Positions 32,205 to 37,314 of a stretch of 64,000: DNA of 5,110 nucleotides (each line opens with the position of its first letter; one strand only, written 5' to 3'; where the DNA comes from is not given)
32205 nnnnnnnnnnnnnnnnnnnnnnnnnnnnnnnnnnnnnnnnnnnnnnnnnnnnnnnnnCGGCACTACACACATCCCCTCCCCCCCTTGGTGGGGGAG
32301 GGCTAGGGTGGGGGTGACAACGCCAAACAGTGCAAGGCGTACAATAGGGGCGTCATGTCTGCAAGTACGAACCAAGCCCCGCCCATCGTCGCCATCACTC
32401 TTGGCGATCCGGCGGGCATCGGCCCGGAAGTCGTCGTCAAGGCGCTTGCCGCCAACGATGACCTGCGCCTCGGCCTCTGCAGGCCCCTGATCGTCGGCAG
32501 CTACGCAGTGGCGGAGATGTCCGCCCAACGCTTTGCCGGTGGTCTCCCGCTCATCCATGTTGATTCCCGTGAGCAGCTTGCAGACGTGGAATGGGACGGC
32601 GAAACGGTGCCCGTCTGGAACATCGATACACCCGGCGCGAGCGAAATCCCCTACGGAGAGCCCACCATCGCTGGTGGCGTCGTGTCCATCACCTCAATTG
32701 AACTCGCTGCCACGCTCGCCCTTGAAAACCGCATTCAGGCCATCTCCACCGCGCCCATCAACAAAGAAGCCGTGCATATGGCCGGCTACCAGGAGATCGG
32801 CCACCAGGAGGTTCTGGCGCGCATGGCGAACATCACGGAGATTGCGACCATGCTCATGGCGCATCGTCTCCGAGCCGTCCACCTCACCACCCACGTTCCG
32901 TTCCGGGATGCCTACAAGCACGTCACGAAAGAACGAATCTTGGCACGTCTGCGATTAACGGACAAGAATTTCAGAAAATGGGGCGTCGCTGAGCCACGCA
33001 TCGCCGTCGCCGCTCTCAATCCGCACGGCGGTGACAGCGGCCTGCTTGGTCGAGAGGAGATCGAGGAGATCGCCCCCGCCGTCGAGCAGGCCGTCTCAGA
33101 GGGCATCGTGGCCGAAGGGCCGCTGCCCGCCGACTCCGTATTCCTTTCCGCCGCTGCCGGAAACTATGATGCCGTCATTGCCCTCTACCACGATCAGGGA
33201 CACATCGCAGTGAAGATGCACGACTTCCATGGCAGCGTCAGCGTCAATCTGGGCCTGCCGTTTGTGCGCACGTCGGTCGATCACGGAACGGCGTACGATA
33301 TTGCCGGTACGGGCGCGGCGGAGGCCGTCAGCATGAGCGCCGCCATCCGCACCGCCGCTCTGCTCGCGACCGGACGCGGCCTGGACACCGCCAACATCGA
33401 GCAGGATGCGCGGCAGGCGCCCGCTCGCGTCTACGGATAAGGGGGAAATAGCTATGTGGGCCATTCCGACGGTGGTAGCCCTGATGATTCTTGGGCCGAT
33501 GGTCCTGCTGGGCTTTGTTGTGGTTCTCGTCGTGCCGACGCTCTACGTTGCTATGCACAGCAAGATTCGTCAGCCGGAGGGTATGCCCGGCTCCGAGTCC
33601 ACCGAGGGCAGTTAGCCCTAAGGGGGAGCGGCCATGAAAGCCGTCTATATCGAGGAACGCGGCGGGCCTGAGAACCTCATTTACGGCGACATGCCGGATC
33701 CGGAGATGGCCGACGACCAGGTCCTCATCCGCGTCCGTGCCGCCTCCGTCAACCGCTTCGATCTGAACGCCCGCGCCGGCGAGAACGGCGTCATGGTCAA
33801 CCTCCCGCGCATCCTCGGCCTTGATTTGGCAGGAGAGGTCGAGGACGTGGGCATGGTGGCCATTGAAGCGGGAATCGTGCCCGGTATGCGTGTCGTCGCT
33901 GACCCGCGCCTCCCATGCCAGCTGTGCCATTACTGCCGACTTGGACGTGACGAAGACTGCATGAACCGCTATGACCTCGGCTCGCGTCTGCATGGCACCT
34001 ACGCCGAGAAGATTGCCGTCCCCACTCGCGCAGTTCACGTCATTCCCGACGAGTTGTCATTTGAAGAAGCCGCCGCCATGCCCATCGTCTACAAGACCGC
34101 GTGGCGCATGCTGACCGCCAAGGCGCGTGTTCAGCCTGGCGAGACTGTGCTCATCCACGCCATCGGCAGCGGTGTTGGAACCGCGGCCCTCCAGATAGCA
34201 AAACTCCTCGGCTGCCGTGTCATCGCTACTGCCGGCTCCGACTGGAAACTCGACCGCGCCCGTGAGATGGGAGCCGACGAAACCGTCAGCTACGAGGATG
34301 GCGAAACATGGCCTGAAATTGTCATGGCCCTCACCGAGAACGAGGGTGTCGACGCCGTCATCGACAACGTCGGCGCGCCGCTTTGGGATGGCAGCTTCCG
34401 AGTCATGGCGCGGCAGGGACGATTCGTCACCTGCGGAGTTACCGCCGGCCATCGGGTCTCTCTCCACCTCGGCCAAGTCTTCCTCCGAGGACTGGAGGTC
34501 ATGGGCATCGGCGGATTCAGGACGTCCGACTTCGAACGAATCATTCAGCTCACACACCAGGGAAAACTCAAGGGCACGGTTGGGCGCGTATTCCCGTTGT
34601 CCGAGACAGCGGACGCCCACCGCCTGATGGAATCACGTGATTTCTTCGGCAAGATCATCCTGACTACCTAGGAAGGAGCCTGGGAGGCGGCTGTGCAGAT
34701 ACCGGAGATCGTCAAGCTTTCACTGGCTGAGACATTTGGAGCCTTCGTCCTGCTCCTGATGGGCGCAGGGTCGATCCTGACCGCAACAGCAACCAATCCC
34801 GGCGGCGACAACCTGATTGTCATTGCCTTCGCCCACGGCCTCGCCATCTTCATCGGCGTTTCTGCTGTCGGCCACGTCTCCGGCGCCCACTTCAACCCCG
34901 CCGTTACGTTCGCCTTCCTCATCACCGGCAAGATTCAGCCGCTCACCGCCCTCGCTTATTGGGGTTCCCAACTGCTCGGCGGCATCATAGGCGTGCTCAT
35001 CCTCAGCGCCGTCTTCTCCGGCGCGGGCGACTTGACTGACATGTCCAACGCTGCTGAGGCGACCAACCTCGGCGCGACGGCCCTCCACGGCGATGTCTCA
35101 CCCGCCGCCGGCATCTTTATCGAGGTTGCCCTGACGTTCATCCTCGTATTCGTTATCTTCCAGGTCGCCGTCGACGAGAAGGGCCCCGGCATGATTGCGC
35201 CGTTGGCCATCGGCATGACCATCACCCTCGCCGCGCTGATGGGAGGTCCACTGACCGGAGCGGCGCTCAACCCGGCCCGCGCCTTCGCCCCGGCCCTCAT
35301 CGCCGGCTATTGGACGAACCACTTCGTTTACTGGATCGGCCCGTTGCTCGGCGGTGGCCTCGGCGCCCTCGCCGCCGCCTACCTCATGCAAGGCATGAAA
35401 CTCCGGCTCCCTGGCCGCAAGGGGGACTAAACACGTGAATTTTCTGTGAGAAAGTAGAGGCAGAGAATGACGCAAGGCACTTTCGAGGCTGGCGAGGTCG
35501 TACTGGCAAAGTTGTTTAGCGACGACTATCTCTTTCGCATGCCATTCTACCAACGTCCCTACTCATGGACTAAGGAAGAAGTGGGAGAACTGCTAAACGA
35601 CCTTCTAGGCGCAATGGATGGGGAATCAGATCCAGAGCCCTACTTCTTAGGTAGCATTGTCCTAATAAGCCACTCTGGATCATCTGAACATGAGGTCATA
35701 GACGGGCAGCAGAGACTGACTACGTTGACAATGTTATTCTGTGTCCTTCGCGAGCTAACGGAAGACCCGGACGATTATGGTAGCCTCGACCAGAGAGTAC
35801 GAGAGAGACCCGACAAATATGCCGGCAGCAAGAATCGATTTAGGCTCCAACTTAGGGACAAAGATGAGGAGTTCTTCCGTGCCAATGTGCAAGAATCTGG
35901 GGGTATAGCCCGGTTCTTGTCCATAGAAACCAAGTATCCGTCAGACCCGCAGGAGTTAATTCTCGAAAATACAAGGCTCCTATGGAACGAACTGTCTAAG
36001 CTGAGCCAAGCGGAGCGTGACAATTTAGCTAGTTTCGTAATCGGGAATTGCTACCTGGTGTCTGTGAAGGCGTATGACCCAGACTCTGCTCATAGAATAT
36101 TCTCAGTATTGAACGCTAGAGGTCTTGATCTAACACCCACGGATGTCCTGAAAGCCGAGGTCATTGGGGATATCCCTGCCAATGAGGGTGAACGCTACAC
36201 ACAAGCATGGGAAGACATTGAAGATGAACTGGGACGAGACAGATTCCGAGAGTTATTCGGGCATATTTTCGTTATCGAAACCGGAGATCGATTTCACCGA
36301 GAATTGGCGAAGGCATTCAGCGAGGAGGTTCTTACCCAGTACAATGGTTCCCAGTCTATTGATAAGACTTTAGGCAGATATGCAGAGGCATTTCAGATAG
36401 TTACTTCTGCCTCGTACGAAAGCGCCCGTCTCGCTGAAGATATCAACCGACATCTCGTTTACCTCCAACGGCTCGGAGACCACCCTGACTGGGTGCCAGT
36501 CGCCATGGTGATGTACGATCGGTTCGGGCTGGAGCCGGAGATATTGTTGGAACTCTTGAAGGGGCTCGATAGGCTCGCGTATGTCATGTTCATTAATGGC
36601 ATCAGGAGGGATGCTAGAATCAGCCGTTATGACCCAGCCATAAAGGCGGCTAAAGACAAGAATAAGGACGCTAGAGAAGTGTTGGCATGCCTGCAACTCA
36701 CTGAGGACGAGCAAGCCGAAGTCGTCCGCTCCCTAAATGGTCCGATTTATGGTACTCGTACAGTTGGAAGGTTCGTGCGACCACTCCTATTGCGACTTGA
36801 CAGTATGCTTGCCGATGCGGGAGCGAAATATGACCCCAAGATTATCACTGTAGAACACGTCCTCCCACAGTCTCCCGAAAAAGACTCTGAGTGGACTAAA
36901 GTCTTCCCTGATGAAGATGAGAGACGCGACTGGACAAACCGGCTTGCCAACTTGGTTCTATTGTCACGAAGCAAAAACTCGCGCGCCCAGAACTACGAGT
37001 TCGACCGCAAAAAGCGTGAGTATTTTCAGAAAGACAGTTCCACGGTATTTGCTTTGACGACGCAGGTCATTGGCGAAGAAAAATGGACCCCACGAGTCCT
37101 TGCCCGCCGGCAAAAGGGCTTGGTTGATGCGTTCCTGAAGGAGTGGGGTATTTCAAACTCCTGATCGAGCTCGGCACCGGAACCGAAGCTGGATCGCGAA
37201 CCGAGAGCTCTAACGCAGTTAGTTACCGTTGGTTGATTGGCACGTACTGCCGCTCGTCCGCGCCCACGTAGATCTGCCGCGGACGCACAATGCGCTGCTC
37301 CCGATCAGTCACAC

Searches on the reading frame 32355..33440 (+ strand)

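Call 19: search_protein_families(library=pfam, proteins=[window:32355-33440:+], max_evalue=0.0001)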
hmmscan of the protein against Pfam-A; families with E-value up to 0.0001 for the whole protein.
window:32355-33440:+ (361 aa): 1 family
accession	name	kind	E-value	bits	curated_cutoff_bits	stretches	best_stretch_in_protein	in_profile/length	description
PF04166.17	PdxA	-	5.8e-97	325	27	1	41-334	2-286/286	Pyridoxal phosphate biosynthetic protein PdxA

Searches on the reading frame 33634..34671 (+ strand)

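Call 19: search_protein_families(library=pfam, proteins=[window:33634-34671:+], max_evalue=0.0001)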
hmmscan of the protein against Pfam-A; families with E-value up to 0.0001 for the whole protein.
window:33634-34671:+ (345 aa): 3 families
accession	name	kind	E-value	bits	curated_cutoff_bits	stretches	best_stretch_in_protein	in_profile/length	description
PF00107.32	ADH_zinc_N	-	1.8e-31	109.2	31.8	1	180-306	1-126/129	Zinc-binding dehydrogenase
PF13602.12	ADH_zinc_N_2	-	4.4e-22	79.9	27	1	212-343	1-134/134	Zinc-binding dehydrogenase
PF08240.17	ADH_N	-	2.7e-21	76.2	23.5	1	27-139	2-104/104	Alcohol dehydrogenase GroES-like domain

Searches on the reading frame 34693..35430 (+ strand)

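Call 19: search_protein_families(library=pfam, proteins=[window:34693-35430:+], max_evalue=0.0001)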
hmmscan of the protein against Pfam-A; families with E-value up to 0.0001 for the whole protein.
window:34693-35430:+ (245 aa): 1 family
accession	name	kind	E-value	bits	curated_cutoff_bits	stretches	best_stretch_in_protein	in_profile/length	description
PF00230.25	MIP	-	3e-57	194.4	25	1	5-226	6-220/222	Major intrinsic protein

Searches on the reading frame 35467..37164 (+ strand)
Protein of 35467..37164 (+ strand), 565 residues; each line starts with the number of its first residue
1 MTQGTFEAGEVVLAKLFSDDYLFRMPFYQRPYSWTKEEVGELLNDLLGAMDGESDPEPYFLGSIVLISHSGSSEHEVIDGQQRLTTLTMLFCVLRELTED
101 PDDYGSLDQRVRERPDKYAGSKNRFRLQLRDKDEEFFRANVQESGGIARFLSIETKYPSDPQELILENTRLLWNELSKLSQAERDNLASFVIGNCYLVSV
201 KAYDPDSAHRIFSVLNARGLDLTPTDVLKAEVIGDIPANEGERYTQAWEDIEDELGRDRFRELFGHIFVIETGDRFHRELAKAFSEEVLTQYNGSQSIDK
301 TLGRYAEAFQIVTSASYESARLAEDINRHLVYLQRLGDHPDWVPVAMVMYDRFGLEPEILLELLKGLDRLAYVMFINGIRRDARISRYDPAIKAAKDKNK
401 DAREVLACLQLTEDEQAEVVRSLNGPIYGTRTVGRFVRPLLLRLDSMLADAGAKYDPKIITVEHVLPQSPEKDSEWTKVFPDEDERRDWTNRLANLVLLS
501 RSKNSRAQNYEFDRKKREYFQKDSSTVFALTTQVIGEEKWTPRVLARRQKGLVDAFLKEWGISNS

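Call 19: search_protein_families(library=pfam, proteins=[window:35467-37164:+], max_evalue=0.0001)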
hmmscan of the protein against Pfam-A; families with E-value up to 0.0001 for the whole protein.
window:35467-37164:+ (565 aa): 2 families
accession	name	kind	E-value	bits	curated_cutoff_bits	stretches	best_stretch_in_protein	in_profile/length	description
PF03235.19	GmrSD_N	-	5.8e-37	128.2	33.2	1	14-232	2-198/199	GmrSD restriction endonuclease, N-terminal domain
PF07510.16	GmrSD_C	-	4.9e-25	88.5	23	1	437-553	24-136/138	GmrSD restriction endonucleases, C-terminal domain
